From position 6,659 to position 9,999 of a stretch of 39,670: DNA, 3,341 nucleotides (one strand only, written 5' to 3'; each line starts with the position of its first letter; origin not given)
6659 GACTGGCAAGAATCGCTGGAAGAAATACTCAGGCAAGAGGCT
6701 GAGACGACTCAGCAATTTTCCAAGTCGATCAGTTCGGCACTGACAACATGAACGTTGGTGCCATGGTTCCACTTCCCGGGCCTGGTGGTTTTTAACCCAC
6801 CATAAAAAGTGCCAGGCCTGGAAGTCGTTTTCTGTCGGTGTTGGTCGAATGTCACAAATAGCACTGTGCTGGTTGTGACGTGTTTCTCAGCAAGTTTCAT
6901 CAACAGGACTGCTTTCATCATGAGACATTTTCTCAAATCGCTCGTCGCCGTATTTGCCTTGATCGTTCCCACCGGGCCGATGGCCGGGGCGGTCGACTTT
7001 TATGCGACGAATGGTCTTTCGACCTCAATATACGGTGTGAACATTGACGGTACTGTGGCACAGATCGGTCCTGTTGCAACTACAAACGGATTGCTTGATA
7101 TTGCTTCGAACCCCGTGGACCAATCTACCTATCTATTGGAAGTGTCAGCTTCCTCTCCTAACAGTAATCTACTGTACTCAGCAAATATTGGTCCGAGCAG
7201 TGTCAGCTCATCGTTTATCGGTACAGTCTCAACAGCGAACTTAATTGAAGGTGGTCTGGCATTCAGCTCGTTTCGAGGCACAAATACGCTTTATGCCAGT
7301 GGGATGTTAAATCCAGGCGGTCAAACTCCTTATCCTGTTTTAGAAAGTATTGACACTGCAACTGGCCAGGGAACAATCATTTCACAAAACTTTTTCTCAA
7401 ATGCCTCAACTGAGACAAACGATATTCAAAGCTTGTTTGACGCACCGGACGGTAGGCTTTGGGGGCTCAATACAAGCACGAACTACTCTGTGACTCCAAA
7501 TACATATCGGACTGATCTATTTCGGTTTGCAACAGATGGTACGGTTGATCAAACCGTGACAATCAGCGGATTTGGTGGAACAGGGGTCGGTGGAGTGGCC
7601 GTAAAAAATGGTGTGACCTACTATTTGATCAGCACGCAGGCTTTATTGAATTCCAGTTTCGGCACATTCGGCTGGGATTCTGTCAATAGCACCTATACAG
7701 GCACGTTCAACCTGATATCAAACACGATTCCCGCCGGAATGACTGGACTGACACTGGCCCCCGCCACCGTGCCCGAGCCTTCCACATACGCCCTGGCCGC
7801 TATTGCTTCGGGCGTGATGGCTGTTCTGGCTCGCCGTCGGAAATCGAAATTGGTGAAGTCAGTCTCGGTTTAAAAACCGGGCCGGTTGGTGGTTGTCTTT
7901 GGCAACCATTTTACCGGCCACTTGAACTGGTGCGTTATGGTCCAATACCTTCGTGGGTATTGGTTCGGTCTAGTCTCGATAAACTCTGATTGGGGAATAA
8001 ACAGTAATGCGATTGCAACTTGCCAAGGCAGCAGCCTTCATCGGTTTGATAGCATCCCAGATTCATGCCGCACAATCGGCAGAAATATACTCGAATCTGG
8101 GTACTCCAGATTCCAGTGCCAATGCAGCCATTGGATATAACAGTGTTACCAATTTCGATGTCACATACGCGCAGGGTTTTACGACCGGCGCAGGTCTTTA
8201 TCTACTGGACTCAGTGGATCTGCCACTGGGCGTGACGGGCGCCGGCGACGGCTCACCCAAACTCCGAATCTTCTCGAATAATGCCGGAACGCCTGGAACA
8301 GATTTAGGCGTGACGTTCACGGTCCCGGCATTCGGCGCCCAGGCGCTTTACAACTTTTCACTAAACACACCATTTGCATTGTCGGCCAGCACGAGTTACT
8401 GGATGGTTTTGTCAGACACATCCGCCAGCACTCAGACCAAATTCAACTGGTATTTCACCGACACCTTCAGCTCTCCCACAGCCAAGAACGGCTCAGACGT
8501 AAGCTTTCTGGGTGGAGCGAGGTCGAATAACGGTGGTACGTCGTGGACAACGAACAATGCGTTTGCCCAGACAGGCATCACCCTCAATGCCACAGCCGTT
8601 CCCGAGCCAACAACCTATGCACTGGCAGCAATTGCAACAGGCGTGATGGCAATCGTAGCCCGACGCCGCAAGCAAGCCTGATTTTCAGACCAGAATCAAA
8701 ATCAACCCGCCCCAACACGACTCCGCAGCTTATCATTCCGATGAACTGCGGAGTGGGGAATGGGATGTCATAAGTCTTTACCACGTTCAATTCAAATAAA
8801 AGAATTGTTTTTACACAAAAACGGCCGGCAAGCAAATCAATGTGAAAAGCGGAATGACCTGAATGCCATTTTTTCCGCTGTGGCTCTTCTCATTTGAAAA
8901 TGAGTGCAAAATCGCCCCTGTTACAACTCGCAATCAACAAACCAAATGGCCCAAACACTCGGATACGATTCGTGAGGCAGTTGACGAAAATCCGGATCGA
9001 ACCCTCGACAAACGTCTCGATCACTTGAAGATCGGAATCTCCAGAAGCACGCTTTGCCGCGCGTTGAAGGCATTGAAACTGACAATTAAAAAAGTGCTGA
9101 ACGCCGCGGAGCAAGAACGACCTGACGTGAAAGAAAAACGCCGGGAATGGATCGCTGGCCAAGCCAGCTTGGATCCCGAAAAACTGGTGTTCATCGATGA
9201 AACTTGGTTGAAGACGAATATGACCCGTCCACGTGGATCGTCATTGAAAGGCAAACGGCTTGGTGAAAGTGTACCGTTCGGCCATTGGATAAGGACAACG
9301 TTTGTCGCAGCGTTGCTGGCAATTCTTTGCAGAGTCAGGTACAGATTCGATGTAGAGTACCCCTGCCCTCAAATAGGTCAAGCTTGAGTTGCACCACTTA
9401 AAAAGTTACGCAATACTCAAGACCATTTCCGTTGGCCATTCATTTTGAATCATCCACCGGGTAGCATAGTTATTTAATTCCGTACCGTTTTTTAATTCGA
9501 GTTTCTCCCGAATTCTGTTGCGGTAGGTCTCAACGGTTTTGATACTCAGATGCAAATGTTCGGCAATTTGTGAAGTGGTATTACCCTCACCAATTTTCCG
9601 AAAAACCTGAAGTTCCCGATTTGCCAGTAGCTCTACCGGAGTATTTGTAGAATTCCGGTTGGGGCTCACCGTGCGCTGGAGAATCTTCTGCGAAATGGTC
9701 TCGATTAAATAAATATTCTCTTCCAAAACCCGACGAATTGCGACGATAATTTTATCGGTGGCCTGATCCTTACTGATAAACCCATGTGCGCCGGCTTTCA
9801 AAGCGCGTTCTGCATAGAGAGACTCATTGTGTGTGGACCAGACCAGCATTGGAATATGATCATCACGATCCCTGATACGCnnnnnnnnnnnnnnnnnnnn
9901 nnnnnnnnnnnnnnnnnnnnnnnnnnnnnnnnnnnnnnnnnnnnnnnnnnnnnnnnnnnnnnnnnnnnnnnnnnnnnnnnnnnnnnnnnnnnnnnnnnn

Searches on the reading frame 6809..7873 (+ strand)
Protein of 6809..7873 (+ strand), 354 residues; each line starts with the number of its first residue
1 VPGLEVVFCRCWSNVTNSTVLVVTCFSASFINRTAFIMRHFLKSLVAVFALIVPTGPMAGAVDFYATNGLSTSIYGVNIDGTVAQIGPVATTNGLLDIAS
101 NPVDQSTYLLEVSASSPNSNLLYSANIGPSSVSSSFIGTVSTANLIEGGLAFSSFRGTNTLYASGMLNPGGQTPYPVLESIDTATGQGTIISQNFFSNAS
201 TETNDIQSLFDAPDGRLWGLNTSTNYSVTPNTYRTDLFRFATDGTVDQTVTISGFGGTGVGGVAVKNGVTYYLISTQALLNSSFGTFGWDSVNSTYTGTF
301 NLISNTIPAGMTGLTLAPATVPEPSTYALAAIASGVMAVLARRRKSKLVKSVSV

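Call 19: search_protein_families(library=pfam, proteins=[window:6809-7873:+], max_evalue=0.001)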
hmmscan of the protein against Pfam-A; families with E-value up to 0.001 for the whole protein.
window:6809-7873:+ (354 aa): 1 family
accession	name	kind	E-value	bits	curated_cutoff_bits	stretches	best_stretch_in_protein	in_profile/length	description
PF07589.16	PEP-CTERM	-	2.9e-07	30.7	20.7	1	320-344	1-24/24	PEP-CTERM motif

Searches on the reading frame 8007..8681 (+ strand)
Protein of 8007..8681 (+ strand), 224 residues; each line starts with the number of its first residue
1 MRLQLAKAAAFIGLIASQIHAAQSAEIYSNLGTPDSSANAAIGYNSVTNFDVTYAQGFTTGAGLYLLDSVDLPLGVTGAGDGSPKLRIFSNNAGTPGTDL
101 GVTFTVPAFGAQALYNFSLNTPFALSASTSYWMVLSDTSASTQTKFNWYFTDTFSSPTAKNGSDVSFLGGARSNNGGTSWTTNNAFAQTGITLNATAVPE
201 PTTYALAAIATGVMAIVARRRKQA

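Call 19: search_protein_families(library=pfam, proteins=[window:8007-8681:+], max_evalue=0.001)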
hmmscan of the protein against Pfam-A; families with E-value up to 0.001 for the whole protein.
window:8007-8681:+ (224 aa): 1 family
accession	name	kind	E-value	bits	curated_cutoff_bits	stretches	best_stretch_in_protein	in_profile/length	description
PF07589.16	PEP-CTERM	-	3e-07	30.7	20.7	1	197-221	1-24/24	PEP-CTERM motif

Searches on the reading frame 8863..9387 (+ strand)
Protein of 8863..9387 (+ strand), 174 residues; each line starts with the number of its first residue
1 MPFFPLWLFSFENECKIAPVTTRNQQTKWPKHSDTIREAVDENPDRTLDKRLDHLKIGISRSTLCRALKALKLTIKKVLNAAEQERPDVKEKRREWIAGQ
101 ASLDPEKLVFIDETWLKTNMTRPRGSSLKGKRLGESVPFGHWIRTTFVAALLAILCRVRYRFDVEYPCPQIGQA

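Call 19: search_protein_families(library=pfam, proteins=[window:8863-9387:+], max_evalue=0.001)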
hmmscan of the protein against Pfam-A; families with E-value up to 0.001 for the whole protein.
window:8863-9387:+ (174 aa): 1 family
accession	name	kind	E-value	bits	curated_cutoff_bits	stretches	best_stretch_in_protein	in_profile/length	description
PF01710.22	HTH_Tnp_IS630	-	5.8e-05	23.6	21.3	1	19-88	46-111/119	Transposase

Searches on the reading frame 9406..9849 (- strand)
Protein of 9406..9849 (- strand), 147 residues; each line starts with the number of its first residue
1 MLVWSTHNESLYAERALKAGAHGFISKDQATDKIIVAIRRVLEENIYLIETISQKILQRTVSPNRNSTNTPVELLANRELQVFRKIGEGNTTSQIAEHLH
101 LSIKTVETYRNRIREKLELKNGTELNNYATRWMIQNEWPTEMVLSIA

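Call 19: search_protein_families(library=pfam, proteins=[window:9406-9849:-], max_evalue=0.001)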
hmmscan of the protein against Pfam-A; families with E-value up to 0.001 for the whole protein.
window:9406-9849:- (147 aa): 3 families
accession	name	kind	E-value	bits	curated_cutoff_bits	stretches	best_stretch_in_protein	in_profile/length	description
PF00196.25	GerE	-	3.4e-15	55.8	23.5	1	74-128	2-56/57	Bacterial regulatory proteins, luxR family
PF08281.18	Sigma70_r4_2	-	6.6e-05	22.9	25.7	1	87-117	24-54/54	Sigma-70, region 4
PF00072.30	Response_reg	-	0.00031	21.3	30.2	1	2-38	74-110/111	Response regulator receiver domain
